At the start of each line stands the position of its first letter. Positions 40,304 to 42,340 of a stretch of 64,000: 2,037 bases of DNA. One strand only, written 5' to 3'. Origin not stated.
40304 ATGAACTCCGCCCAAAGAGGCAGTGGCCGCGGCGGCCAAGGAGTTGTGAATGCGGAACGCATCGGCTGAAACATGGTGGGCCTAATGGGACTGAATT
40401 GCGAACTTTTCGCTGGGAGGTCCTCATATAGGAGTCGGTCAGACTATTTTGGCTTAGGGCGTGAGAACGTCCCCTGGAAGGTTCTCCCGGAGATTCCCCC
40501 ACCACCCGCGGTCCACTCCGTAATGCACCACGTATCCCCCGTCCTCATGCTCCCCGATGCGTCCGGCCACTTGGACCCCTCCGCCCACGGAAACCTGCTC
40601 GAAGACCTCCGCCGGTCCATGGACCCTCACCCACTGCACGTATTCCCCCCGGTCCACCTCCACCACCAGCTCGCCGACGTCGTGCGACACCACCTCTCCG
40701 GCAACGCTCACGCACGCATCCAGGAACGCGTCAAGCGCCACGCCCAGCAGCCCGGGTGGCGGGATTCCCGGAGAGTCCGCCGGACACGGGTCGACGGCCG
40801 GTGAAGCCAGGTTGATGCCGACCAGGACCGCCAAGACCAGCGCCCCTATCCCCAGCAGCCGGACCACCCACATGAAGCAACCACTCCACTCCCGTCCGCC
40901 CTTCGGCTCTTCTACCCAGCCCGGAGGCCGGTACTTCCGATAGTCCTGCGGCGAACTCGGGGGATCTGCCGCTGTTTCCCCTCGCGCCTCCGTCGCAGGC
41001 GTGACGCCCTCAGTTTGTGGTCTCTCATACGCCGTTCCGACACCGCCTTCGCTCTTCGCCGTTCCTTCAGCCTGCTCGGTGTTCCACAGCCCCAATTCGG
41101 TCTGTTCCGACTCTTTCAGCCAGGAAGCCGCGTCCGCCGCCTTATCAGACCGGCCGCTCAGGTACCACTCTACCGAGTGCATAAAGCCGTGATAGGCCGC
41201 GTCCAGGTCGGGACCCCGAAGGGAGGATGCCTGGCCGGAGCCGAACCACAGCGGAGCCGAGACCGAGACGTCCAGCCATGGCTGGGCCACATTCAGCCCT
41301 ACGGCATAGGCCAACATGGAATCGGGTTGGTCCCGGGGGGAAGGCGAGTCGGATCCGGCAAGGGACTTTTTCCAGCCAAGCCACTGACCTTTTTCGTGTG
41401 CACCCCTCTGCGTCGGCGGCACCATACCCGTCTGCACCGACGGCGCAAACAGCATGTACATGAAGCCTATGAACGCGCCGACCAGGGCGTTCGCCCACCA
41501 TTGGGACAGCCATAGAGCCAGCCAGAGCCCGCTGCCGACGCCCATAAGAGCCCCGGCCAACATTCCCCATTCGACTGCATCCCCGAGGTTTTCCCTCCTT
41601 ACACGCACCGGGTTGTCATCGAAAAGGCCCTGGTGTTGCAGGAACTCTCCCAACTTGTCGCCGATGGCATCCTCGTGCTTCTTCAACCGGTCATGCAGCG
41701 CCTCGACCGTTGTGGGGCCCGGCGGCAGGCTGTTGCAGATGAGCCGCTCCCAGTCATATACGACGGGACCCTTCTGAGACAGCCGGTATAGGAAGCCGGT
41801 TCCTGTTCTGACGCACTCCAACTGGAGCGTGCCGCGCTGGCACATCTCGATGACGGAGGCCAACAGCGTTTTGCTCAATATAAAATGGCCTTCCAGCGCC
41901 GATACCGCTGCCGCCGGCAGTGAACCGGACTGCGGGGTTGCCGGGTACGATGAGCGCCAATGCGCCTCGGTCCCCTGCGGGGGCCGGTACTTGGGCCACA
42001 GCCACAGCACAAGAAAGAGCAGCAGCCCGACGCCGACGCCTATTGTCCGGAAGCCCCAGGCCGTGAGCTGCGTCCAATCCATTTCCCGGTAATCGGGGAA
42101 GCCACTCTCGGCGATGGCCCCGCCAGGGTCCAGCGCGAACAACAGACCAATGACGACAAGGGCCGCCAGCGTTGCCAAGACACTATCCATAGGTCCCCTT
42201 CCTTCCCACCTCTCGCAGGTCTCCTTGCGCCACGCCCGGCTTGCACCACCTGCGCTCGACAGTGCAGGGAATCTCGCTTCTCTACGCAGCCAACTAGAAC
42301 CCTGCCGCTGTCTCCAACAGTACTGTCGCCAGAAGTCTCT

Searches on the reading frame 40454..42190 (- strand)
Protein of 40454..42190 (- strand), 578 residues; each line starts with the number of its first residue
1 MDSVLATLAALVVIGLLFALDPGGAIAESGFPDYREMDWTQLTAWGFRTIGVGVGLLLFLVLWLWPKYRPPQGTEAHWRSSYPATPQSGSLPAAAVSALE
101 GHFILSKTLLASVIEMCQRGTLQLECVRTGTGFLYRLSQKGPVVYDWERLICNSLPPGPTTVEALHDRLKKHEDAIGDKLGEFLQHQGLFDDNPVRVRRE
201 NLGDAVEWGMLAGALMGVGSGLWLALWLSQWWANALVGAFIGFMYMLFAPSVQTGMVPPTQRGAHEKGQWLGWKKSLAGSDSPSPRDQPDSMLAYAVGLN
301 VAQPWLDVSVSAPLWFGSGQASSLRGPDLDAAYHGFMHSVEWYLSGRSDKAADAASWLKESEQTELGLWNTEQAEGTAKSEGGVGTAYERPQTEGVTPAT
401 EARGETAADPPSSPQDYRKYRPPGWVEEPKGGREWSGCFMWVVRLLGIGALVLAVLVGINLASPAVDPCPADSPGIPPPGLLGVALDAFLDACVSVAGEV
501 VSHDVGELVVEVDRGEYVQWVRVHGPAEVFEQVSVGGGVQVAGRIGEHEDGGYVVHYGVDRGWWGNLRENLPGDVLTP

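Call 47: search_protein_families(library=pfam, proteins=[window:40454-42190:-], max_evalue=0.001)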
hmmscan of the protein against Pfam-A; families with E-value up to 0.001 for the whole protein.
window:40454-42190:- (578 aa): 1 family
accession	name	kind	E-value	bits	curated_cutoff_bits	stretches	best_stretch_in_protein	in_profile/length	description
PF20990.2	DUF2207_C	-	2e-08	34.7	33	1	89-306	11-244/247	Predicted membrane protein (DUF2207) C-terminal domain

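Call 48: search_protein_families(library=padloc, proteins=[window:40454-42190:-], max_evalue=0.00001)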
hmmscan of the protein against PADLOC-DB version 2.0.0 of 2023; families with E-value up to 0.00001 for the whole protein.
window:40454-42190:- (578 aa): 0 families
